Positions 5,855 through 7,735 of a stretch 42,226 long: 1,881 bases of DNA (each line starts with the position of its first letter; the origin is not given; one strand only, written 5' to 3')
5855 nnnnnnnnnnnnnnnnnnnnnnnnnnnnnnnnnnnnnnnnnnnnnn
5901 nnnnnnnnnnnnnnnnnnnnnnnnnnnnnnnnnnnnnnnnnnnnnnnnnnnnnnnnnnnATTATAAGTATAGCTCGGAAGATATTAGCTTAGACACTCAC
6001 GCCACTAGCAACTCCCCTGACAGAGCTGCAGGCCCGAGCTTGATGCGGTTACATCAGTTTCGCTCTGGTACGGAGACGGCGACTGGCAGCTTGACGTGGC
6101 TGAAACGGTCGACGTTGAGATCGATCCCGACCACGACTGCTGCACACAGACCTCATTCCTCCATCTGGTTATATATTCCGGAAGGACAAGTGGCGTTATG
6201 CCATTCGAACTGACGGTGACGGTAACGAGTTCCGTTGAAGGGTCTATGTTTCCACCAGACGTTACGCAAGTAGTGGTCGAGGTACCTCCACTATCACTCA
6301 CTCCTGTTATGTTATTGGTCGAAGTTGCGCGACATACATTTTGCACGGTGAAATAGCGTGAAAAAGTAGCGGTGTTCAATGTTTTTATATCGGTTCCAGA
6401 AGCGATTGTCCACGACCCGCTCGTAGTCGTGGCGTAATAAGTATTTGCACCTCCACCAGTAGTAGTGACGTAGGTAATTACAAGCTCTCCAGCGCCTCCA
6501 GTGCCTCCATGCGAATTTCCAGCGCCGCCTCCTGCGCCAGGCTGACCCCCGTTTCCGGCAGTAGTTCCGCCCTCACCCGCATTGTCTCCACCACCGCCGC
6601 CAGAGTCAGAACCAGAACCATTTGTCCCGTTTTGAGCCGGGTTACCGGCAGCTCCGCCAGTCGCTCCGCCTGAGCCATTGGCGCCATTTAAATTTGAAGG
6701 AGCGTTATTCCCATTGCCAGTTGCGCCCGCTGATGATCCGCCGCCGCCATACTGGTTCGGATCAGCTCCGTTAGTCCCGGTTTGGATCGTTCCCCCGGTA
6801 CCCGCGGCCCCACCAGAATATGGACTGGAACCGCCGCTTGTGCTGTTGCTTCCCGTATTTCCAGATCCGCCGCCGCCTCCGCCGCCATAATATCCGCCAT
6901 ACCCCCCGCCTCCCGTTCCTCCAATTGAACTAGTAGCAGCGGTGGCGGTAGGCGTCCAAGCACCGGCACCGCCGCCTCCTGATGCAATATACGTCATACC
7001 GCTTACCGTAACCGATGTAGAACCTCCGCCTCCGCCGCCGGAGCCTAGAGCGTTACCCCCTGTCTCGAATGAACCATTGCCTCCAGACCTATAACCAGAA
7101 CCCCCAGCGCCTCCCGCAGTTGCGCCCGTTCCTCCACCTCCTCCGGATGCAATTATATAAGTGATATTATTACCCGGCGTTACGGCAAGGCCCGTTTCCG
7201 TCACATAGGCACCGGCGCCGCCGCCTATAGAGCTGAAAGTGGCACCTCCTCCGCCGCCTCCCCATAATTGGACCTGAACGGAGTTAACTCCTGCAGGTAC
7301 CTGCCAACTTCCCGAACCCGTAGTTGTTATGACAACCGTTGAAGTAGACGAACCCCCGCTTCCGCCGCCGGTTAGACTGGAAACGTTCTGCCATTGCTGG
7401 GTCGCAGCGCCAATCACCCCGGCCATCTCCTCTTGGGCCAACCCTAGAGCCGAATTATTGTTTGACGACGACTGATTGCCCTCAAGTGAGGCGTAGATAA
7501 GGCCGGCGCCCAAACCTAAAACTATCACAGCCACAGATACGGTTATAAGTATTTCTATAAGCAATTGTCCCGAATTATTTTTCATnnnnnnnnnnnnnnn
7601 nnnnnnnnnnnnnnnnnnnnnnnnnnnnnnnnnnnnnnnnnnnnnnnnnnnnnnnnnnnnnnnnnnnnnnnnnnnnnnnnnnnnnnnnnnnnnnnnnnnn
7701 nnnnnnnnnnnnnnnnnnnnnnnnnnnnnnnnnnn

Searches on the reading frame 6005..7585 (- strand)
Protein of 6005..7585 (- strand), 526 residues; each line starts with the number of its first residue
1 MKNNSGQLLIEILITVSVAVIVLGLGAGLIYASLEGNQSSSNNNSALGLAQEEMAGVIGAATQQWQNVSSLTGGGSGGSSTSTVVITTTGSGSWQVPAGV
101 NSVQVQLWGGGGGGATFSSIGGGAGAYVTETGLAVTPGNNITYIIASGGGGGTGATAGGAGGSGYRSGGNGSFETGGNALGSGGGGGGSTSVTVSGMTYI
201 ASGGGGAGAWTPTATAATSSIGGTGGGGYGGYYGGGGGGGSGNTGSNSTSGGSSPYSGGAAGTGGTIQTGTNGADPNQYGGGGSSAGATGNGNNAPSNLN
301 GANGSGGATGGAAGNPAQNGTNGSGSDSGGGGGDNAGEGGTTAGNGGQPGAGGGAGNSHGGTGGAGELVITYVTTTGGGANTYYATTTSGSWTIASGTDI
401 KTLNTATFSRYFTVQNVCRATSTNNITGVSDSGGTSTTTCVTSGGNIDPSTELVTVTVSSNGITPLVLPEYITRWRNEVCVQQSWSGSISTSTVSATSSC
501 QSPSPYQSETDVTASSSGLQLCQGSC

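Call 8: search_protein_families(library=pfam, proteins=[window:6005-7585:-], max_evalue=0.01)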
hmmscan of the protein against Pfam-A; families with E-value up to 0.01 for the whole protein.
window:6005-7585:- (526 aa): 1 family
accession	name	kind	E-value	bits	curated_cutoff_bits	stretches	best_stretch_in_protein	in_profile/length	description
PF21722.4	Gly_rich_2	-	0.0017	18.8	24.3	1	87-304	1-219/226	Glycine-rich domain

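Call 9: search_protein_families(library=ncbifam, proteins=[window:6005-7585:-], max_evalue=0.01)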
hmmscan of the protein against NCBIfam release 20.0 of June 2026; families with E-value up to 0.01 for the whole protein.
window:6005-7585:- (526 aa): 0 families
